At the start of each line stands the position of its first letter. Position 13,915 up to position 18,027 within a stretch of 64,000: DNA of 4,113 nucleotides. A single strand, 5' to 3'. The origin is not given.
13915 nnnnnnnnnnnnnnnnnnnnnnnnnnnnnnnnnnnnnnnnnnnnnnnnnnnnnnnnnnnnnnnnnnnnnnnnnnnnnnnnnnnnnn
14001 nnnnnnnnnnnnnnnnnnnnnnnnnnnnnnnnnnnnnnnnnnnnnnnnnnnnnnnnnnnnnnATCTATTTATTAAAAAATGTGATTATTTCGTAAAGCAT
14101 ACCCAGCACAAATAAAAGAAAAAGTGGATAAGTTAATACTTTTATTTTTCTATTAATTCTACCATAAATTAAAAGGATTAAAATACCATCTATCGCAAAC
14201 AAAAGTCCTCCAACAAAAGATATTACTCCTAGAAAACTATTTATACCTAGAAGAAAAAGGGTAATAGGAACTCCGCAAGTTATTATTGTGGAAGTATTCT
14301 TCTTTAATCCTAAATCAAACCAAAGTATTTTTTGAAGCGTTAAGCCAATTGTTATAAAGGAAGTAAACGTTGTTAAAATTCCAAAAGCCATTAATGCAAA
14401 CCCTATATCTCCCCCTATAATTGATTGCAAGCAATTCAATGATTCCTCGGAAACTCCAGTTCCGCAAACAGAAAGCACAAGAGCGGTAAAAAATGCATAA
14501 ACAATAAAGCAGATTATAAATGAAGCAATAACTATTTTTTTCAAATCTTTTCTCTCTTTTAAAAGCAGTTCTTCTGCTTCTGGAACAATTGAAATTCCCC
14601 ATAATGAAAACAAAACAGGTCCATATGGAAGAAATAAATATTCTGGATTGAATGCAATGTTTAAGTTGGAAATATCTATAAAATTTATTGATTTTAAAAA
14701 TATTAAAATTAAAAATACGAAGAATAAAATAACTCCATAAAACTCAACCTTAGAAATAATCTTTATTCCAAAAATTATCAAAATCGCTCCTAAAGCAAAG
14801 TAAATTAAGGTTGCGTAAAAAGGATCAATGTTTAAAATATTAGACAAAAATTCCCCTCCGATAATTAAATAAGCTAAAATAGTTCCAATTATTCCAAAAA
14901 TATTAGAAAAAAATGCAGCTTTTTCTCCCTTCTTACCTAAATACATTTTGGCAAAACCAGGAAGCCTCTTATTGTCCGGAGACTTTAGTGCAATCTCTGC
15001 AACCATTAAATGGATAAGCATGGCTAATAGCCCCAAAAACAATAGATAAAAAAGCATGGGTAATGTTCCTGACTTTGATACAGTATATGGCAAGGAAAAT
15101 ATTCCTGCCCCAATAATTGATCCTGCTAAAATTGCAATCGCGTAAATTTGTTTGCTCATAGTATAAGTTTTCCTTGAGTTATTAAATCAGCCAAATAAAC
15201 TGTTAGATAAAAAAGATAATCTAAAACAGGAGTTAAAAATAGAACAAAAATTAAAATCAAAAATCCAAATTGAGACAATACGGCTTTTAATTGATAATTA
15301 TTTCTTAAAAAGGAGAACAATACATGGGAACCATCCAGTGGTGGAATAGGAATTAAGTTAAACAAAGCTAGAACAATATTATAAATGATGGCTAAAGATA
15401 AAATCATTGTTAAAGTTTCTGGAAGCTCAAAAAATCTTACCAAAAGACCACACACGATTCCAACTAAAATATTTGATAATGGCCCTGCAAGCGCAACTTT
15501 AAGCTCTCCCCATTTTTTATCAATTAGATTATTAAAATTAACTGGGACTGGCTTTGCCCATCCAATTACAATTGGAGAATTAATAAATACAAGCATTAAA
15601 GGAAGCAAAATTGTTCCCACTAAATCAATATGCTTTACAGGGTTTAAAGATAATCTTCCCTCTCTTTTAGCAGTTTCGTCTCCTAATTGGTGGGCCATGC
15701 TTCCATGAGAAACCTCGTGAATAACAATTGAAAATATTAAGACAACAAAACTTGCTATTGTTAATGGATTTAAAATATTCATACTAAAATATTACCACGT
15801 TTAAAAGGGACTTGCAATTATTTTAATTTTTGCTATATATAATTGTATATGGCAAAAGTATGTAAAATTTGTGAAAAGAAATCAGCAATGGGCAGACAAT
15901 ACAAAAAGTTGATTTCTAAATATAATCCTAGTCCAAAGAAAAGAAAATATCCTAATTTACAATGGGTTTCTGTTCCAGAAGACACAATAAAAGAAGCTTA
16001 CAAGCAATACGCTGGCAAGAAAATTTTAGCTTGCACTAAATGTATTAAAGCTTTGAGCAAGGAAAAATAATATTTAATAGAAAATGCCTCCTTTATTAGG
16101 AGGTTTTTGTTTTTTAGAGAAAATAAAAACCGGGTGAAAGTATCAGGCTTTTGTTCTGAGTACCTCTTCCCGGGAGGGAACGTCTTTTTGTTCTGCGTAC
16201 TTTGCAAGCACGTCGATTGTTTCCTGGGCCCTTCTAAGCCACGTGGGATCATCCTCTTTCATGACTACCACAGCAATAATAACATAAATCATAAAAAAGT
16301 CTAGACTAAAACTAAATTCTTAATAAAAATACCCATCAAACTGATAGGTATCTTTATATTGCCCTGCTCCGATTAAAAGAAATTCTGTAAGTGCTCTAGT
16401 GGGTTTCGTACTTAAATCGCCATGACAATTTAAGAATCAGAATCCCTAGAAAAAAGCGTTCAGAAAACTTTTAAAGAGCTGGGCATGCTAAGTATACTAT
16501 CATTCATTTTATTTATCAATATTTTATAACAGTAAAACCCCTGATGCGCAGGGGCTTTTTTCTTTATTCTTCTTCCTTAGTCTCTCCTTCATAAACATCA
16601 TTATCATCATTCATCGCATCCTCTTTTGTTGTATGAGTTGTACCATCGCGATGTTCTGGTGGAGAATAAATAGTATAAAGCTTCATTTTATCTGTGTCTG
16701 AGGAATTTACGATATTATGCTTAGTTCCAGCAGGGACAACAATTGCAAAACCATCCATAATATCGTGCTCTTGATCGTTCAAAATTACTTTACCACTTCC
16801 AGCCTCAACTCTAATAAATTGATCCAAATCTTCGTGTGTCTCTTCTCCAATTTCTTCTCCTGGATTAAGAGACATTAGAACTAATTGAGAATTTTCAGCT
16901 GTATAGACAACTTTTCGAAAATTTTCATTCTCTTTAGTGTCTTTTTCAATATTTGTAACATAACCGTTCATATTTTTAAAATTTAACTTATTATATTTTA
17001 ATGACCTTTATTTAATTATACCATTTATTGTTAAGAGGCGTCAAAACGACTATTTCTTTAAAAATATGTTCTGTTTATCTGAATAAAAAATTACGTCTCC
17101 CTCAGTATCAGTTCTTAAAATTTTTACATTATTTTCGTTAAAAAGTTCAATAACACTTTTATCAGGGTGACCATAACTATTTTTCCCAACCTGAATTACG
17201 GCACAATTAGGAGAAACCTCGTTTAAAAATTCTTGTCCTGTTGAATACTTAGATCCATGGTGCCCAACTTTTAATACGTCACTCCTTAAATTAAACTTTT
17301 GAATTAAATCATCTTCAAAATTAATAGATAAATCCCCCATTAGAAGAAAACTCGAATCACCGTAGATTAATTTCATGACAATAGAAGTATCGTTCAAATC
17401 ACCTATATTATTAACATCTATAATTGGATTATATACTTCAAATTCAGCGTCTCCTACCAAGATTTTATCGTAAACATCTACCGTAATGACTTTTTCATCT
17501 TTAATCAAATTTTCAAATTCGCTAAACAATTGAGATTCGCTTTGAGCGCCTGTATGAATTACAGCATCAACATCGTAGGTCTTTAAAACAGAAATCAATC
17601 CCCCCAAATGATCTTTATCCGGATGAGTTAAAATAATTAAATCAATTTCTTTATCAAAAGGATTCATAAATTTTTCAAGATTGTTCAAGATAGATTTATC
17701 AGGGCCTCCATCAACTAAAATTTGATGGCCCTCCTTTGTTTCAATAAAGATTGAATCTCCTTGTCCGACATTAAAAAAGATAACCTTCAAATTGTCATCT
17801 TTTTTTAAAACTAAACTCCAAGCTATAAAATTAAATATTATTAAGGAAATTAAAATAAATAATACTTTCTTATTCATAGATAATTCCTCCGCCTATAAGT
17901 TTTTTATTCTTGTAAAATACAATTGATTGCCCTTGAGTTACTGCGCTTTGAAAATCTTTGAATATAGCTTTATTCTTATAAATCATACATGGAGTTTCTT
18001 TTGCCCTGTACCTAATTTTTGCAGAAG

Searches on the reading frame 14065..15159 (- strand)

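Call 95: search_protein_families(library=pfam, proteins=[window:14065-15159:-], max_evalue=0.0001)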
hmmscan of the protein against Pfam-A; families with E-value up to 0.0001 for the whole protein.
window:14065-15159:- (364 aa): 3 families
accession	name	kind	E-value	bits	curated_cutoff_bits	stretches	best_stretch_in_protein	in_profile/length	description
PF03222.19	Trp_Tyr_perm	-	2.4e-15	57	22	1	5-324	6-349/393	Tryptophan/tyrosine permease family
PF13520.12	AA_permease_2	-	1.4e-12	47.8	27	1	7-271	6-291/427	Amino acid permease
PF01490.24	Aa_trans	-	4.8e-10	39.1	25.6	1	5-322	6-358/410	Transmembrane amino acid transporter protein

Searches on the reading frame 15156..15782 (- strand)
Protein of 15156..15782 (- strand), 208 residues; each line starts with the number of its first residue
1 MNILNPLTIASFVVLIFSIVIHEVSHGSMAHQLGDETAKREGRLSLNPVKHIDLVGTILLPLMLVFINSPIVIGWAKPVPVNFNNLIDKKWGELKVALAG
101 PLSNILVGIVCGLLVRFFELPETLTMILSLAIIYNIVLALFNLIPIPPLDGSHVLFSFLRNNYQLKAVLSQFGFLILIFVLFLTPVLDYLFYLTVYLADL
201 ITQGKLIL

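Call 93: search_protein_families(library=pfam, proteins=[window:15156-15782:-], max_evalue=0.0001)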
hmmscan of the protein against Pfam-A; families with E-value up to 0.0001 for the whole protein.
window:15156-15782:- (208 aa): 1 family
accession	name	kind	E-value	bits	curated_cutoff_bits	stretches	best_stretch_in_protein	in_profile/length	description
PF02163.28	Peptidase_M50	-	6.5e-13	49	27.2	1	124-179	159-220/221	Peptidase family M50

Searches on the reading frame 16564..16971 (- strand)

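Call 93: search_protein_families(library=pfam, proteins=[window:16564-16971:-], max_evalue=0.0001)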
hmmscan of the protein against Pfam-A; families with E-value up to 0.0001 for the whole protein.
window:16564-16971:- (135 aa): 1 family
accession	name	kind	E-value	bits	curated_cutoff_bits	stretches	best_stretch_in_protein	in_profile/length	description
PF07883.17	Cupin_2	-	5.5e-15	55.3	27.2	1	32-102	2-70/70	Cupin domain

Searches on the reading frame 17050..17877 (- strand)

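Call 94: search_protein_families(library=pfam, proteins=[window:17050-17877:-], max_evalue=0.0001)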
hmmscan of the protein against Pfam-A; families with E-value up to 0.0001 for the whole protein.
window:17050-17877:- (275 aa): 4 families
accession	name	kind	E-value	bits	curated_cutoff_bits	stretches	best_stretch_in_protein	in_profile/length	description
PF00753.33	Lactamase_B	-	1.1e-16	61.8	22.7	1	37-231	3-195/196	Metallo-beta-lactamase superfamily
PF12706.13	Lactamase_B_2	-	2.8e-06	27.5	27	1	51-146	1-105/200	Beta-lactamase superfamily domain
PF16661.11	Lactamase_B_6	-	5.8e-06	26.2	27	1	49-101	5-59/193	Metallo-beta-lactamase superfamily domain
PF25281.1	MBL_MAP1B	-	5.8e-06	26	37.6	1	34-115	25-103/279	MAP1B MBL-like domain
